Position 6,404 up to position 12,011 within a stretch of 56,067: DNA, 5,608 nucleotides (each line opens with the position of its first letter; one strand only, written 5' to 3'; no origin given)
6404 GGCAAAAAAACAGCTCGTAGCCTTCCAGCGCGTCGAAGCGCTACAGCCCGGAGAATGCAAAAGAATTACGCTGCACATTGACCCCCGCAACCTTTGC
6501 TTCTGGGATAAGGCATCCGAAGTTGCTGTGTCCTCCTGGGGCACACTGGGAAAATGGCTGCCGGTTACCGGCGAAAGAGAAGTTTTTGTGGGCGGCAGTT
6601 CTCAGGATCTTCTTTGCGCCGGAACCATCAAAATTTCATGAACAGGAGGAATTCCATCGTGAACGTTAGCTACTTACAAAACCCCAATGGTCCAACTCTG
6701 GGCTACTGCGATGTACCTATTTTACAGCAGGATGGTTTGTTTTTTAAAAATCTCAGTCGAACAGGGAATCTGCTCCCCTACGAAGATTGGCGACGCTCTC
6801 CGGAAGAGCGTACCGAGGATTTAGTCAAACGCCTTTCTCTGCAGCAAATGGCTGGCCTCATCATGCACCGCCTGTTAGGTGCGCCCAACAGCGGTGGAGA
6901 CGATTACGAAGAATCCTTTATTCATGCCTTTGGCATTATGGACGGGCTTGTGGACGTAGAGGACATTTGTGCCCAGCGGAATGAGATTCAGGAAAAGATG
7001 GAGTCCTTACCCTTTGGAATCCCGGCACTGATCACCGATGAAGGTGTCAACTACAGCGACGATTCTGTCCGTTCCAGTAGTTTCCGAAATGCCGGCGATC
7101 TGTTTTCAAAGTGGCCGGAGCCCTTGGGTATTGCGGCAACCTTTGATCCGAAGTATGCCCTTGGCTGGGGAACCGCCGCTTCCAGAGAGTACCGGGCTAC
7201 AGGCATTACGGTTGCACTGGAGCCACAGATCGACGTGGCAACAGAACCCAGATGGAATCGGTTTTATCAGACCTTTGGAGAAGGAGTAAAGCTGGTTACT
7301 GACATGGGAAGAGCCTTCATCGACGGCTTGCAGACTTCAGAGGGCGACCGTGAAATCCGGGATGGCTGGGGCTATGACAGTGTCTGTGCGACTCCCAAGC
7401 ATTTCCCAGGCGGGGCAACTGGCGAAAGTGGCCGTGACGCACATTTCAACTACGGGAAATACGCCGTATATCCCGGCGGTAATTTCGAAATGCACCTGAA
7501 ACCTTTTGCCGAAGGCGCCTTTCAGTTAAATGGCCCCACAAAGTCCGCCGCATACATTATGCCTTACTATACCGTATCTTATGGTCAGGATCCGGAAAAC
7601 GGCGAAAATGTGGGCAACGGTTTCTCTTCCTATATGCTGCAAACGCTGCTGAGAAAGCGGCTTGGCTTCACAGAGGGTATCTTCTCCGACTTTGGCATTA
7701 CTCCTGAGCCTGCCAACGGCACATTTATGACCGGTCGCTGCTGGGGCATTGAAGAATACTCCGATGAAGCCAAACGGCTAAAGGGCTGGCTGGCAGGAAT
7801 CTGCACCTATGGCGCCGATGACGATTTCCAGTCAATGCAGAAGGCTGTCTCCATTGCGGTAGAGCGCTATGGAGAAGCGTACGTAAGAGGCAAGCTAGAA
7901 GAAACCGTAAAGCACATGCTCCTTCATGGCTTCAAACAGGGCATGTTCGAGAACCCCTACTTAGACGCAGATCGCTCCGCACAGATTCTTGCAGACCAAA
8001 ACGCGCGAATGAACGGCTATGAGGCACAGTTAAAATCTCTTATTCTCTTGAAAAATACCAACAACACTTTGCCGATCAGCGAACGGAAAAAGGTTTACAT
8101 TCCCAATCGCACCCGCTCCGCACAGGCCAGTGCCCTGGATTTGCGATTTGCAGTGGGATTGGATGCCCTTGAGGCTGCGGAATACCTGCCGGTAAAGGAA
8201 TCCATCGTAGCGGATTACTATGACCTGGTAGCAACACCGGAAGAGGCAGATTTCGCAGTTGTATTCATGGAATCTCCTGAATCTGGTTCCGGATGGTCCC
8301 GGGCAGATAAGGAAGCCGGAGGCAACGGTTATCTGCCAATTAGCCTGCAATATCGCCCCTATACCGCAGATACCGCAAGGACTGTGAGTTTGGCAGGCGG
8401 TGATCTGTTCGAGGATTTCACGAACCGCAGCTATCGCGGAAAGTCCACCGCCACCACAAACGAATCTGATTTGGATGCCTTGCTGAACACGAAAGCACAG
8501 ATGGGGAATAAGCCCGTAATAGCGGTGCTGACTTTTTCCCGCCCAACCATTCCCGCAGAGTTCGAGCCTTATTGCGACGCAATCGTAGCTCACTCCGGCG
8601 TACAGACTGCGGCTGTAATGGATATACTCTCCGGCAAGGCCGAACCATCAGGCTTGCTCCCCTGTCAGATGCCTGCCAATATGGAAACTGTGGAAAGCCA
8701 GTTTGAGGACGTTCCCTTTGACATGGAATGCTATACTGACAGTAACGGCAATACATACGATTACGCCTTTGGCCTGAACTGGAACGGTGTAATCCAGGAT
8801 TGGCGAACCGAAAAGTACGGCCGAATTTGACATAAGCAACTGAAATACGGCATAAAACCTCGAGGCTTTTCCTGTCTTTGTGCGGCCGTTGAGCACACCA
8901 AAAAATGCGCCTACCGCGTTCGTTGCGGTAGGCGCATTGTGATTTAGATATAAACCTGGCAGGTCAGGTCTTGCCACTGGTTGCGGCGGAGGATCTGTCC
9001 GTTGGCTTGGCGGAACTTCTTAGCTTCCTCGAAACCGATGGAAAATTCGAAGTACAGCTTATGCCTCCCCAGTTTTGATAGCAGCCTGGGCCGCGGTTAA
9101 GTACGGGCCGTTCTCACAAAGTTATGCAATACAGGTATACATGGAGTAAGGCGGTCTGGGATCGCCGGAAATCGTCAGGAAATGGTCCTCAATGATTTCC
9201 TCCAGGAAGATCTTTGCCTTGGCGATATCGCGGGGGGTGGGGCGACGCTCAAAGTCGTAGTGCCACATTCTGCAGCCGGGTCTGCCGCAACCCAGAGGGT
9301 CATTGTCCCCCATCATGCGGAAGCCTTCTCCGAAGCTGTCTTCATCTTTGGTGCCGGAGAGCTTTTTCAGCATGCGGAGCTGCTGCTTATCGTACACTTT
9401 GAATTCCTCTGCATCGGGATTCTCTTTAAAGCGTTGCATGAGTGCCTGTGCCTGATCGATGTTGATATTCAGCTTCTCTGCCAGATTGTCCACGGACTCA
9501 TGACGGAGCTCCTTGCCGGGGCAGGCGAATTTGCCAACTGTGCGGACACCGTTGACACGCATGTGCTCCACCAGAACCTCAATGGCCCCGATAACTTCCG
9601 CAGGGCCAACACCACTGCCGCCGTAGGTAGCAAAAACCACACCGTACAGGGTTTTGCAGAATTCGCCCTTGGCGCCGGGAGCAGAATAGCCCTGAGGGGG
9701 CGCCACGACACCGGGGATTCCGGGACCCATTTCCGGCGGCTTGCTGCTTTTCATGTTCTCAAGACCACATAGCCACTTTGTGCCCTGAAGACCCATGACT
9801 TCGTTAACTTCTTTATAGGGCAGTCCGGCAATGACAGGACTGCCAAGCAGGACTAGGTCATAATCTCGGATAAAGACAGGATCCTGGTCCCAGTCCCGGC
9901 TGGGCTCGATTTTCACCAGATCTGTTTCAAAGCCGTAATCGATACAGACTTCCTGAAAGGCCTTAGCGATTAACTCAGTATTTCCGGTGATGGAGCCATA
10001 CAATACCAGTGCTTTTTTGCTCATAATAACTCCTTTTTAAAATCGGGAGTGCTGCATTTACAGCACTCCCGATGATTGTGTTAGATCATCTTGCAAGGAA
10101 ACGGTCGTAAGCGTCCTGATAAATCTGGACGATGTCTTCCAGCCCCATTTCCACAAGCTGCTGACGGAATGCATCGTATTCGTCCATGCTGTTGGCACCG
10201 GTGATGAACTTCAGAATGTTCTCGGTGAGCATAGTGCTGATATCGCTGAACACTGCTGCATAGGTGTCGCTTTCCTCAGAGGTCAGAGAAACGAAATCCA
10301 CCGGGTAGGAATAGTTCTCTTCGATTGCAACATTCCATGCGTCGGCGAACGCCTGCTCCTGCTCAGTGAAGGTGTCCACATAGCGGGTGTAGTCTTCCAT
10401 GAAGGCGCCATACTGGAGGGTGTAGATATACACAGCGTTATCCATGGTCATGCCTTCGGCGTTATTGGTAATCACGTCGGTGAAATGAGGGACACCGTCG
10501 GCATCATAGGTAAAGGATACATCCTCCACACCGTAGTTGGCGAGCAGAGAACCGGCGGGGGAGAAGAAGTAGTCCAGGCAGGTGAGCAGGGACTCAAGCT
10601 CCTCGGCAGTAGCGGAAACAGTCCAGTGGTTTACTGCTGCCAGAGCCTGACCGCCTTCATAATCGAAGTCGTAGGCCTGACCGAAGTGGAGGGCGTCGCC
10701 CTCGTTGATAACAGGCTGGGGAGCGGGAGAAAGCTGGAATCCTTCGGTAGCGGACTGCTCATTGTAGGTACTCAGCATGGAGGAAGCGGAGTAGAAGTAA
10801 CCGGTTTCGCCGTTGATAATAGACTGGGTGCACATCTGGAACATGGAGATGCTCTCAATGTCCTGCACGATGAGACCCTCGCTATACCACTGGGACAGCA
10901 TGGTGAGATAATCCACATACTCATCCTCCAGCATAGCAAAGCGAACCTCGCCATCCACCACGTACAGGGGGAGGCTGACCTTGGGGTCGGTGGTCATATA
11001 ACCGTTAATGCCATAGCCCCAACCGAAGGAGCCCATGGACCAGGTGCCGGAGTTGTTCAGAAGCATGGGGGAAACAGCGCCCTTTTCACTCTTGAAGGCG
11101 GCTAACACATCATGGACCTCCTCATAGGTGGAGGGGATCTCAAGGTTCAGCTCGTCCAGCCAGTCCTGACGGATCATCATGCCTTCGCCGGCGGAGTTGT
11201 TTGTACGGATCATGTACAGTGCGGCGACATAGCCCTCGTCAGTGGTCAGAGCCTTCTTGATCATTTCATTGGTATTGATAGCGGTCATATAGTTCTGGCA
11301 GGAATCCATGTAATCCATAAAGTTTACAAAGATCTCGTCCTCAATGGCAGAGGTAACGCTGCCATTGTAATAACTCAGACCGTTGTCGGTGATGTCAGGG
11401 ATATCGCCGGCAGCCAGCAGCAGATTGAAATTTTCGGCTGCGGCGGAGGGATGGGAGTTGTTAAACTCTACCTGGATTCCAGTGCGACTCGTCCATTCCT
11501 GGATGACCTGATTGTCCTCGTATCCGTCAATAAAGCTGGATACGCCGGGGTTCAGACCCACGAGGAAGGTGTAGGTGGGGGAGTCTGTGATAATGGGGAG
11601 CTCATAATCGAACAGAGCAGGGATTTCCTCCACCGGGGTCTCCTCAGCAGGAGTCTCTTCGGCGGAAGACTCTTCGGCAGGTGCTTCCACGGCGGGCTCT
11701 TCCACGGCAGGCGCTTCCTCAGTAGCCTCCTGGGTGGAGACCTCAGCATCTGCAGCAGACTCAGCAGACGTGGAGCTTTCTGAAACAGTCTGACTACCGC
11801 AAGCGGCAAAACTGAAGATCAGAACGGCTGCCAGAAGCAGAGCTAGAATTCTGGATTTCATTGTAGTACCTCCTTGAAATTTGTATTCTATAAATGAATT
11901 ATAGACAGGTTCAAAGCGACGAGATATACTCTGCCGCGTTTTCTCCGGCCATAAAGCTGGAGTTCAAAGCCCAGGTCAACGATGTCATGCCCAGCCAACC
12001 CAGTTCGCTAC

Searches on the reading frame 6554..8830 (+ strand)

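Call 25: search_protein_families(library=pfam, proteins=[window:6554-8830:+], max_evalue=0.0001)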
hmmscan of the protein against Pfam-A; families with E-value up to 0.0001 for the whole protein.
window:6554-8830:+ (758 aa): 2 families
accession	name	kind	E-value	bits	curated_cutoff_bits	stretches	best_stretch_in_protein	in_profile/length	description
PF00933.27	Glyco_hydro_3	-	3.8e-24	86.1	27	1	181-380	80-252/316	Glycosyl hydrolase family 3 N terminal domain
PF01915.27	Glyco_hydro_3_C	-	6.4e-15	56.1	31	1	497-741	2-198/200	Glycosyl hydrolase family 3 C-terminal domain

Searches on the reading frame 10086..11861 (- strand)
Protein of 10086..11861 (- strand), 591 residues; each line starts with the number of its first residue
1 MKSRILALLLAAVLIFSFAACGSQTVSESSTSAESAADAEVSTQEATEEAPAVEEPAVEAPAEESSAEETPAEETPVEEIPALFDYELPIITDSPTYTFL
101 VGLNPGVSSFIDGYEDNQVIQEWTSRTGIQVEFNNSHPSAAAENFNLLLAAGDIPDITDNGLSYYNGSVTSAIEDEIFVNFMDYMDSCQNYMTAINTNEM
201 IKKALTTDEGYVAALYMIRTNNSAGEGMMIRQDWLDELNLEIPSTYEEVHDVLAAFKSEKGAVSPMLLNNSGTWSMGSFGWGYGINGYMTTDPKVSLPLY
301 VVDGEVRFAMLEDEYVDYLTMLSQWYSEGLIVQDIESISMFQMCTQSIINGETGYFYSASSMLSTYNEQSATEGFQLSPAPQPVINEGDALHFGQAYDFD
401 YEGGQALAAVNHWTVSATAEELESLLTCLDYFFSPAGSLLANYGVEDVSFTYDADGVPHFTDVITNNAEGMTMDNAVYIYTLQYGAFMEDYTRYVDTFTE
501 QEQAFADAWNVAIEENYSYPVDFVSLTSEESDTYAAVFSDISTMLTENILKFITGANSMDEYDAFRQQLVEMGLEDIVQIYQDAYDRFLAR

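Call 25: search_protein_families(library=pfam, proteins=[window:10086-11861:-], max_evalue=0.0001)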
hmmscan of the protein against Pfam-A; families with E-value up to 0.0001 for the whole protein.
window:10086-11861:- (591 aa): 2 families
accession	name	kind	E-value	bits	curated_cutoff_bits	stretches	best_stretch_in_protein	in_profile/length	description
PF13416.11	SBP_bac_8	-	2.8e-07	31.1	27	1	119-421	2-231/279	Bacterial extracellular solute-binding protein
PF01547.30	SBP_bac_1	-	3.4e-07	31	26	1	110-436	4-304/307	Bacterial extracellular solute-binding protein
